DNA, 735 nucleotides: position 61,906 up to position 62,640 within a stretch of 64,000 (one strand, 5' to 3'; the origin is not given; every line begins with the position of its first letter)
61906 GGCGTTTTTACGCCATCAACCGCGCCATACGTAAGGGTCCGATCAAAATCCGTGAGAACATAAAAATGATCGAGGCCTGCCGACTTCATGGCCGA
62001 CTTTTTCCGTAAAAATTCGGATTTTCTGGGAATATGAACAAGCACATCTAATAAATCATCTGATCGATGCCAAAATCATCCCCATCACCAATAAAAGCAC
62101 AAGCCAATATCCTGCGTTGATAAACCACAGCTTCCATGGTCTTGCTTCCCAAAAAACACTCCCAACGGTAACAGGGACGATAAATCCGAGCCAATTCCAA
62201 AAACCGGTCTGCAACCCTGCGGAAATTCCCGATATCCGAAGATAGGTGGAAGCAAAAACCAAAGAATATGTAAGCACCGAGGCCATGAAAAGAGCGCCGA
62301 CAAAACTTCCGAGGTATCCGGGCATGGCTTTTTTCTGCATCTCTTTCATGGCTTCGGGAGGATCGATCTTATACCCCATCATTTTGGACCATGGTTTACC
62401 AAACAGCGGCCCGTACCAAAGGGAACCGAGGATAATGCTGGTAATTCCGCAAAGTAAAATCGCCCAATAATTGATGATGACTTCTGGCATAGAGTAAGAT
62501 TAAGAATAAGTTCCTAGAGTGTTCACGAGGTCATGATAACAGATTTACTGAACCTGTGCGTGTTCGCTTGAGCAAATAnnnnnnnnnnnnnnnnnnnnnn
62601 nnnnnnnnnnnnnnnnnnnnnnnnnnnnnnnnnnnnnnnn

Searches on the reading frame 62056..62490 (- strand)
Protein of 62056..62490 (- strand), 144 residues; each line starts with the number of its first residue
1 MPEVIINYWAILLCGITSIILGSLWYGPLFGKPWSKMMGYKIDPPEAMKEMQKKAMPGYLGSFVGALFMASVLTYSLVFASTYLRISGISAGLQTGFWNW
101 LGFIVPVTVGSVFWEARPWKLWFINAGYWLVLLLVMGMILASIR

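Call 69: find_encoding_contigs(protein=window:62056-62490:-, flank=10000, max_places=4)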
Protein window:62056-62490:- (144 aa): 3 contigs read that carry it; 3 places shown.
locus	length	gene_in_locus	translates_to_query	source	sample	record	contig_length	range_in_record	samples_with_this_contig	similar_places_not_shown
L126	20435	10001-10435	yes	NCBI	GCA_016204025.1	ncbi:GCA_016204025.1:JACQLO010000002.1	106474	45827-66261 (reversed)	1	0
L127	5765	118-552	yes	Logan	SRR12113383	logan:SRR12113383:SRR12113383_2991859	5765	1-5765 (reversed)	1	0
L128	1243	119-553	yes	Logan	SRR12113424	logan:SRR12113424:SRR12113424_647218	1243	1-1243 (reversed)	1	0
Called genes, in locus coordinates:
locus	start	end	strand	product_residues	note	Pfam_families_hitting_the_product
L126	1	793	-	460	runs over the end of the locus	PF07963:N_methyl (faint), PF08309:LVIVD (faint)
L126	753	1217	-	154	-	PF07963:N_methyl (weak)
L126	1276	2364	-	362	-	PF00482:T2SSF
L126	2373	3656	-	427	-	PF00437:T2SSE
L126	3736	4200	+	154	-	PF07963:N_methyl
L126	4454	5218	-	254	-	-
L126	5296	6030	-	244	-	PF01988:VIT1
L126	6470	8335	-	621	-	PF00270:DEAD, PF00271:Helicase_C, PF16124:RecQ_Zn_bind, PF00570:HRDC, PF14493:HTH_40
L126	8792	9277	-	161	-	PF11188:DUF2975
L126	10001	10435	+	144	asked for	PF08570:DUF1761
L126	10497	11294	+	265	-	PF05822:UMPH-1, PF12710:HAD (weak)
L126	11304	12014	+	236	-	PF08534:Redoxin (faint), PF00085:Thioredoxin, PF00578:AhpC-TSA (weak)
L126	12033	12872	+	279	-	-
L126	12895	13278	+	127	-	PF00903:Glyoxalase (weak)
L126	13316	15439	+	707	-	PF17191:RecG_wedge, PF01336:tRNA_anti-codon (weak), PF00270:DEAD, PF04851:ResIII, PF00271:Helicase_C, PF19833:RecG_dom3_C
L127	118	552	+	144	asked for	PF08570:DUF1761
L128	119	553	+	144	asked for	PF08570:DUF1761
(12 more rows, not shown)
